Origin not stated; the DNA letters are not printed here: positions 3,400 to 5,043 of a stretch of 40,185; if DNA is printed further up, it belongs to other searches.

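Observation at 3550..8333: Candidate iron/superoxide-handling module: NOX-like enzyme, RR/HK pair, cytochrome b561 and VIT1 exporter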

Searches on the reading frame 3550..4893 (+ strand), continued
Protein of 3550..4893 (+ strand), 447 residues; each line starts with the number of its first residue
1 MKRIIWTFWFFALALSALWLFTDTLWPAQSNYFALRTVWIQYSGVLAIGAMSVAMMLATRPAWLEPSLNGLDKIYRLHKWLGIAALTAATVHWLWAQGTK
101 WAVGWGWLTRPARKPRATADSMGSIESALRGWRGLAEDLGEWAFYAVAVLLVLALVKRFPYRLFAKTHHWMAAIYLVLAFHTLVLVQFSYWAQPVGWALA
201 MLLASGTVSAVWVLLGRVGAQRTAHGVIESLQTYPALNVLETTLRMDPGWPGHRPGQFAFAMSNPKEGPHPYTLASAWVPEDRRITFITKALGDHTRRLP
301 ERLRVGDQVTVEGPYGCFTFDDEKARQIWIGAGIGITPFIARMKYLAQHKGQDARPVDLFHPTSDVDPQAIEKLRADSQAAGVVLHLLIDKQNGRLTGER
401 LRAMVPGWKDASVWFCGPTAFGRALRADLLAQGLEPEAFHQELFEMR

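Call 25: get_annotated_region(hit=H10, flank=8000)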
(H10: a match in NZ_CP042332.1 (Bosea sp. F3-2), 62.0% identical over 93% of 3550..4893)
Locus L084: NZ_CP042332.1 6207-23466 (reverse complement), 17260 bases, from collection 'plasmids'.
description: Bosea sp. F3-2 plasmid pB32-1, complete sequence
organism: Bosea sp. F3-2 (NCBI taxid 2599640)
taxonomy: Bacteria; Pseudomonadota; Alphaproteobacteria; Hyphomicrobiales; Boseaceae; Bosea; Bosea sp. F3-2
host: -; source: soybean,soil sample,rhizosphere soil; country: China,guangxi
typing (MOB-suite, as given by PLSDB): non-mobilizable
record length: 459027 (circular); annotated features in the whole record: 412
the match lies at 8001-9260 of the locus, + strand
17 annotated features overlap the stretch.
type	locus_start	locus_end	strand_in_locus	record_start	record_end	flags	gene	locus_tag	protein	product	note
CDS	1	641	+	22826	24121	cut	-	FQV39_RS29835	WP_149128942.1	ISNCY family transposase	-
CDS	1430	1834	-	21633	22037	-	-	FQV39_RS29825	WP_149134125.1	DoxX family protein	-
CDS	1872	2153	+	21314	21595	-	-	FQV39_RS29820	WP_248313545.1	hypothetical protein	-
CDS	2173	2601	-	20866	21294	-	-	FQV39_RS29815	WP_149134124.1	MucR family transcriptional regulator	GO:0006355 - regulation of DNA-templated transcription [Evidence IEA]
CDS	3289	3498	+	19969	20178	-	-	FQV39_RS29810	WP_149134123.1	cold-shock protein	-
CDS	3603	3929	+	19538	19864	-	-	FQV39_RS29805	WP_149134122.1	hypothetical protein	-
CDS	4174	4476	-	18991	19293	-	-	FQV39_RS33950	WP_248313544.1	hypothetical protein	-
CDS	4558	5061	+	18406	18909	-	-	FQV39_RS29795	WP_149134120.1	hypothetical protein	-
CDS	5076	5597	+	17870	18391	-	-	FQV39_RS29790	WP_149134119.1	hypothetical protein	-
CDS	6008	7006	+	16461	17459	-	-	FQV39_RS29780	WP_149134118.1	IS110 family transposase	-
CDS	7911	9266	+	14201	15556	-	-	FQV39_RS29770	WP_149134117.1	ferric reductase-like transmembrane domain-containing protein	-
CDS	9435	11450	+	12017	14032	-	-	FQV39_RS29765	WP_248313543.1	cation-translocating P-type ATPase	-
CDS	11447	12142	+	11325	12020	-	-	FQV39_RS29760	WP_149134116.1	VIT1/CCC1 transporter family protein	GO:0030026 - intracellular manganese ion homeostasis [Evidence IEA]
CDS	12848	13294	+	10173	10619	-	-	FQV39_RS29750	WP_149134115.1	universal stress protein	-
CDS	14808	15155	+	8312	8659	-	-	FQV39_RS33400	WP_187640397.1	hypothetical protein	-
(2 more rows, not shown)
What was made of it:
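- A Bosea plasmid carries FRE, a P1B ATPase and VIT1 (call 25).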

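Call 27: get_annotated_region(hit=H35, flank=7000)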
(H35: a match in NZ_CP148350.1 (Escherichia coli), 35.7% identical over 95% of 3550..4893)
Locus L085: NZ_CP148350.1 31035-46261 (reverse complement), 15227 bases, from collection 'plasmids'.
description: Escherichia coli strain Z1323HEC0399 plasmid pZ1323HEC0399-2, complete sequence
organism: Escherichia coli (NCBI taxid 562)
taxonomy: Bacteria; Pseudomonadota; Gammaproteobacteria; Enterobacterales; Enterobacteriaceae; Escherichia; Escherichia coli
host: -; source: Homo sapiens,single cell; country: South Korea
typing (MOB-suite, as given by PLSDB): conjugative; replicon IncFIA,IncFII; relaxase MOBF; mating-pair formation MPF_F
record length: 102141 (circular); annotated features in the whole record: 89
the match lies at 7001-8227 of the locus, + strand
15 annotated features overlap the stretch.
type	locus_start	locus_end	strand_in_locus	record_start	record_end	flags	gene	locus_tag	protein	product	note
CDS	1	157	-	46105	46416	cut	-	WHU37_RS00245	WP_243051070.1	hypothetical protein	-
CDS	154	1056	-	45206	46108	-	-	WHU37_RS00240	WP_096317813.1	DUF1281 domain-containing protein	-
CDS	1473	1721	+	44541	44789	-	-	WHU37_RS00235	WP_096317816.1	DinI-like family protein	-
CDS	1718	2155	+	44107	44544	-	umuD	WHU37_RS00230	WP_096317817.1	translesion error-prone DNA polymerase V autoproteolytic subunit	-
CDS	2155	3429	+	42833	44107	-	-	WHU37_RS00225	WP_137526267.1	Y-family DNA polymerase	-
CDS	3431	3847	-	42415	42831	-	-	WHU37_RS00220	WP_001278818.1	plasmid partitioning/stability family protein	-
CDS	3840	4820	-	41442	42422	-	-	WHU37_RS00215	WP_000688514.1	plasmid segregation protein ParM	GO:0030541 - plasmid partitioning [Evidence IEA]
CDS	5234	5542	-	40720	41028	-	-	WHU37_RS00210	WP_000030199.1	hypothetical protein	-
CDS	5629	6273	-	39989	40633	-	-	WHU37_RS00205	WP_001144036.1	ParA family protein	-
CDS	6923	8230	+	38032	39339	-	-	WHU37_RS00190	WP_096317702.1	ferric reductase-like transmembrane domain-containing protein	-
CDS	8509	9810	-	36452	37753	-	-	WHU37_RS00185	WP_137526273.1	MFS transporter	-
CDS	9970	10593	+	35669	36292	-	-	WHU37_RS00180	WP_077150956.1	recombinase family protein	GO:0006310 - DNA recombination [Evidence IEA]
CDS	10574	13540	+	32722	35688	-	-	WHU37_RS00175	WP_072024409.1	Tn3 family transposase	-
CDS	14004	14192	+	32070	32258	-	-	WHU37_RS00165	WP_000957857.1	hypothetical protein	-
CDS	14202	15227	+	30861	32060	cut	-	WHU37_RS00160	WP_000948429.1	IS91 family transposase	-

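Call 28: get_annotated_region(hit=H21, flank=7000)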
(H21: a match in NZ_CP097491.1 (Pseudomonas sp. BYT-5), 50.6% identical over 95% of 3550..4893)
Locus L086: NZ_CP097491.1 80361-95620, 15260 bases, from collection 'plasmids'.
description: Pseudomonas sp. BYT-5 plasmid pBYT5-2, complete sequence
organism: Pseudomonas sp. BYT-5 (NCBI taxid 2944392)
taxonomy: Bacteria; Pseudomonadota; Gammaproteobacteria; Pseudomonadales; Pseudomonadaceae; Pseudomonas; Pseudomonas sp. BYT-5
host: -; source: wastewater treatment tank,soil; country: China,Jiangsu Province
typing (MOB-suite, as given by PLSDB): conjugative; relaxase MOBP; mating-pair formation MPF_I
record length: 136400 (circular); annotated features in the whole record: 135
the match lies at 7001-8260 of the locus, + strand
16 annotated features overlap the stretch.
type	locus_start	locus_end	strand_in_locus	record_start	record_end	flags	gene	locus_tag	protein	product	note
CDS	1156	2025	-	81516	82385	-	-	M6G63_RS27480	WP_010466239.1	LysR family transcriptional regulator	-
CDS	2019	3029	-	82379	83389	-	ptxD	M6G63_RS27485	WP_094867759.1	phosphonate dehydrogenase PtxD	-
CDS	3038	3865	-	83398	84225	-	phnE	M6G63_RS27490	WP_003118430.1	phosphonate ABC transporter, permease protein PhnE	GO:0015716 - organic phosphonate transport [Evidence IEA]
CDS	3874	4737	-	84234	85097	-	phnD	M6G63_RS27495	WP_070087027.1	phosphate/phosphite/phosphonate ABC transporter substrate-binding protein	-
CDS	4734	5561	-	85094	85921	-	phnC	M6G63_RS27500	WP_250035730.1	phosphonate ABC transporter ATP-binding protein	GO:0015716 - organic phosphonate transport [Evidence IEA]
CDS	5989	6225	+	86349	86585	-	-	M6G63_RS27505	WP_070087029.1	hypothetical protein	-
CDS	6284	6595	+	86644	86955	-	-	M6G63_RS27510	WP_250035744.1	S24 family peptidase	-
CDS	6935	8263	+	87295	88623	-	-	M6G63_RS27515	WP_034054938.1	ferredoxin reductase family protein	-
CDS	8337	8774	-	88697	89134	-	-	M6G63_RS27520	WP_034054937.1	OsmC family protein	GO:0006979 - response to oxidative stress [Evidence IEA]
CDS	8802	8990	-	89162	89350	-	-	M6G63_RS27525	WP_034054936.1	DUF2892 domain-containing protein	-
CDS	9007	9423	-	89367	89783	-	-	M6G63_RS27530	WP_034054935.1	YeeE/YedE family protein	-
CDS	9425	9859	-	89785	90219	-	-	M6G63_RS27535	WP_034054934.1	hypothetical protein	-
CDS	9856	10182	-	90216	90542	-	-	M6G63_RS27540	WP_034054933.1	metalloregulator ArsR/SmtB family transcription factor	GO:0006355 - regulation of DNA-templated transcription [Evidence IEA]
CDS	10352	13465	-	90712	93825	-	-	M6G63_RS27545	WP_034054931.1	tetrathionate reductase subunit A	-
CDS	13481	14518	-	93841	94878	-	nrfD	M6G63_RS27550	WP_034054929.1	NrfD/PsrC family molybdoenzyme membrane anchor subunit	-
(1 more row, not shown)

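Call 29: get_annotated_region(hit=H18, flank=7000)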
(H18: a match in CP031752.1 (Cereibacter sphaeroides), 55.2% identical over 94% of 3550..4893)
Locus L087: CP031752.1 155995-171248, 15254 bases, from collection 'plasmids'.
description: Cereibacter sphaeroides strain EBL0706 plasmid p.A, complete sequence
organism: Cereibacter sphaeroides (NCBI taxid 1063)
taxonomy: Bacteria; Pseudomonadota; Alphaproteobacteria; Rhodobacterales; Paracoccaceae; Cereibacter; Cereibacter sphaeroides
host: -; source: cell culture; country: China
typing (MOB-suite, as given by PLSDB): non-mobilizable; replicon rep_cluster_252
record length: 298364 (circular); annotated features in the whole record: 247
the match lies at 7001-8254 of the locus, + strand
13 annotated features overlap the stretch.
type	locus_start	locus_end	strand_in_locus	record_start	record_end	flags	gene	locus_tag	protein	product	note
CDS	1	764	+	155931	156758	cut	-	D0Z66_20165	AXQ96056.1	hypothetical protein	-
CDS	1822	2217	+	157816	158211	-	-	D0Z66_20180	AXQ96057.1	type II toxin-antitoxin system prevent-host-death family antitoxin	-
CDS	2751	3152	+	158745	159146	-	-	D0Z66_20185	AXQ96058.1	IS66 family insertion sequence hypothetical protein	-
CDS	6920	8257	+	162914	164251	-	-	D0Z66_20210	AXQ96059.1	ferric reductase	-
CDS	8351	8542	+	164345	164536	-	-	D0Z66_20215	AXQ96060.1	Hin recombinase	-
CDS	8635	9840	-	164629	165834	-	gltS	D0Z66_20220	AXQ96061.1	sodium/glutamate symporter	-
CDS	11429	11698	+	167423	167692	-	-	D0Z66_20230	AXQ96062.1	type II toxin-antitoxin system prevent-host-death family antitoxin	-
CDS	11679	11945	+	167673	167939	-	-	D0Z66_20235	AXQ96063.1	Txe/YoeB family addiction module toxin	-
CDS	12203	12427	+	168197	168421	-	-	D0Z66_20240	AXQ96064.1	transcriptional regulator/antitoxin MazE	-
CDS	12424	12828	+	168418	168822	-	-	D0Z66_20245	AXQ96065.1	type II toxin-antitoxin system death-on-curing family toxin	-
CDS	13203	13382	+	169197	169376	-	-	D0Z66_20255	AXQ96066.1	hypothetical protein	-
CDS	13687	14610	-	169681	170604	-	-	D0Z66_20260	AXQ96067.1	DMT family transporter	-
CDS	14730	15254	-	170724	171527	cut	-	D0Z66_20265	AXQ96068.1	AraC family transcriptional regulator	-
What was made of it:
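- FRE occurs as a lone cargo gene on several plasmids (calls 27-29).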

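Call 30: search_solved_structures(query=window:3550-4893:+, max_evalue=0.001, show_alignments=2)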
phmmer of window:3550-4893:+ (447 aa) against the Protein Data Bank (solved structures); distinct sequences matched with E-value up to 0.001: 13.
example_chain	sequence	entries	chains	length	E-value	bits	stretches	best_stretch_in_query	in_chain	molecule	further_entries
8qt6_A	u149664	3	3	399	1.8e-23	86.4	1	134-440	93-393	FAD-binding FR-type domain-containing protein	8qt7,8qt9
8qta_A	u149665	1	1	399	1.9e-23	86.3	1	134-439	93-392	FAD-binding FR-type domain-containing protein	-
8qq7_A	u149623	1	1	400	2.6e-23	85.8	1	134-438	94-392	FAD-binding FR-type domain-containing protein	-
8qq5_A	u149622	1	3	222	2.1e-18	69.7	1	253-440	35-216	Oxidoreductase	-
8qq1_C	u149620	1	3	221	2.5e-18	69.4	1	253-439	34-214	Oxidoreductase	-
1krh_A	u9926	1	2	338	1.2e-11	47.4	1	271-444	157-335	Benzoate 1,2-Dioxygenase Reductase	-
6o0a_A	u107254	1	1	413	8.1e-07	31.5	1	248-444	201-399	Flavohemoglobin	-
4eh1_A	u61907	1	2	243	3.8e-06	29.2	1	272-444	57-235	Flavohemoprotein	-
3ozu_A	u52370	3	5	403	2.3e-05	26.7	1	297-348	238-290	Flavohemoprotein | Flavohemoglobin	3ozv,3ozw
1cqx_A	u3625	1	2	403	2.3e-05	26.7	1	297-348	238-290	FLAVOHEMOPROTEIN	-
1gvh_A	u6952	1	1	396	0.00022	23.4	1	252-444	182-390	FLAVOHEMOPROTEIN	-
9nez_C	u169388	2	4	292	0.00023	23.3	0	253-350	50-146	Sulfhydrogenase 1 subunit gamma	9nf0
2r6h_A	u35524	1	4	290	0.00034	22.8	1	303-347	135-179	NADH:ubiquinone oxidoreductase, Na translocating, F subunit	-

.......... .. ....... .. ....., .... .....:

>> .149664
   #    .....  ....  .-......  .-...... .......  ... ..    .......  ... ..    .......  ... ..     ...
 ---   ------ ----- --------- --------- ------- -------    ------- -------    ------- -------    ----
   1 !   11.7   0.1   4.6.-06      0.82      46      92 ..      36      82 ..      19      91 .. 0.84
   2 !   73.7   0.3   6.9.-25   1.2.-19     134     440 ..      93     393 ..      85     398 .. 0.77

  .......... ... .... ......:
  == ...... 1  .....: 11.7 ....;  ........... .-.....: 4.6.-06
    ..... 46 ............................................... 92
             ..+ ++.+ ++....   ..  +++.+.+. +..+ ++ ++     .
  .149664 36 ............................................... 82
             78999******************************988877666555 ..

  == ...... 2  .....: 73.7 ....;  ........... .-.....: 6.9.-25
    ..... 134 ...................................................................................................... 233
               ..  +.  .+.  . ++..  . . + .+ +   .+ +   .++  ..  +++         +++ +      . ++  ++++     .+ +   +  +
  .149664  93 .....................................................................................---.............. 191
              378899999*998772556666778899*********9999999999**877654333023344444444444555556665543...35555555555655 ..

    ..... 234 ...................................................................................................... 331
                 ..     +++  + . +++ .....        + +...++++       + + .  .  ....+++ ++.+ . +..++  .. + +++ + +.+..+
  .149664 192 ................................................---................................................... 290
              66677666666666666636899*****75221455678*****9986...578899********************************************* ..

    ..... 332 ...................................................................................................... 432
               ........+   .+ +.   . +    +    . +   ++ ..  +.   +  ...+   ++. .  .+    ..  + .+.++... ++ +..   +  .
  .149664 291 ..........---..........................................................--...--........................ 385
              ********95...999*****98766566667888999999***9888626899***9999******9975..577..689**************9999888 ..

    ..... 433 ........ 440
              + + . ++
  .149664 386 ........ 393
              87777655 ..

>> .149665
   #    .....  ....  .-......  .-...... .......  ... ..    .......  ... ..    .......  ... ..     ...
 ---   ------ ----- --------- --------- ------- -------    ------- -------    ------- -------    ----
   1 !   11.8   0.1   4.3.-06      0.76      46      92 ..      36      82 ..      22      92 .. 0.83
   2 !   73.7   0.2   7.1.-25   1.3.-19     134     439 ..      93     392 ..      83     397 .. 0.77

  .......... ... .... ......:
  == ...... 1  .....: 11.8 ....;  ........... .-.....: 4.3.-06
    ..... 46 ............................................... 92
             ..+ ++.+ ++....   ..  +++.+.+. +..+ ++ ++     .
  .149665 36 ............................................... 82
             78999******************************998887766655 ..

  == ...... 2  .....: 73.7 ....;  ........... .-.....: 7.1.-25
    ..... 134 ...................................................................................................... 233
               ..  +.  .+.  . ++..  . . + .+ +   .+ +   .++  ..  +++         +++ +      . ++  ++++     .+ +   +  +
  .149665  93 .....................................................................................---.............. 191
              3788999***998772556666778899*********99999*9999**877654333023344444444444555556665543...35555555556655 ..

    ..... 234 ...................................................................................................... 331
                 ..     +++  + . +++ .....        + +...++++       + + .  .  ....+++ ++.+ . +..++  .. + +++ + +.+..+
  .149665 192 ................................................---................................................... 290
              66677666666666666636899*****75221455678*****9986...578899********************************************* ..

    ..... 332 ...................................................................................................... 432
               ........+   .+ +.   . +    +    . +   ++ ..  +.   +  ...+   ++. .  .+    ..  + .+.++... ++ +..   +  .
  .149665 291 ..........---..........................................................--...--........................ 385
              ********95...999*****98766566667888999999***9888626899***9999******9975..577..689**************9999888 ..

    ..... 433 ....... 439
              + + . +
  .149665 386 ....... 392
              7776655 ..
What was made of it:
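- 3550..4893 (+): NOX/FRE-type membrane flavocytochrome (447 aa), the 'ferric reductase' of hmz (Rmet_3017 in the CH34 layout). Matches SpNOX 8qt6, E 1.8e-23 (call 30).
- Checked: The best solved relative is Streptococcus pneumoniae NOX, 8qt6, E 1.8e-23 (call 30).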
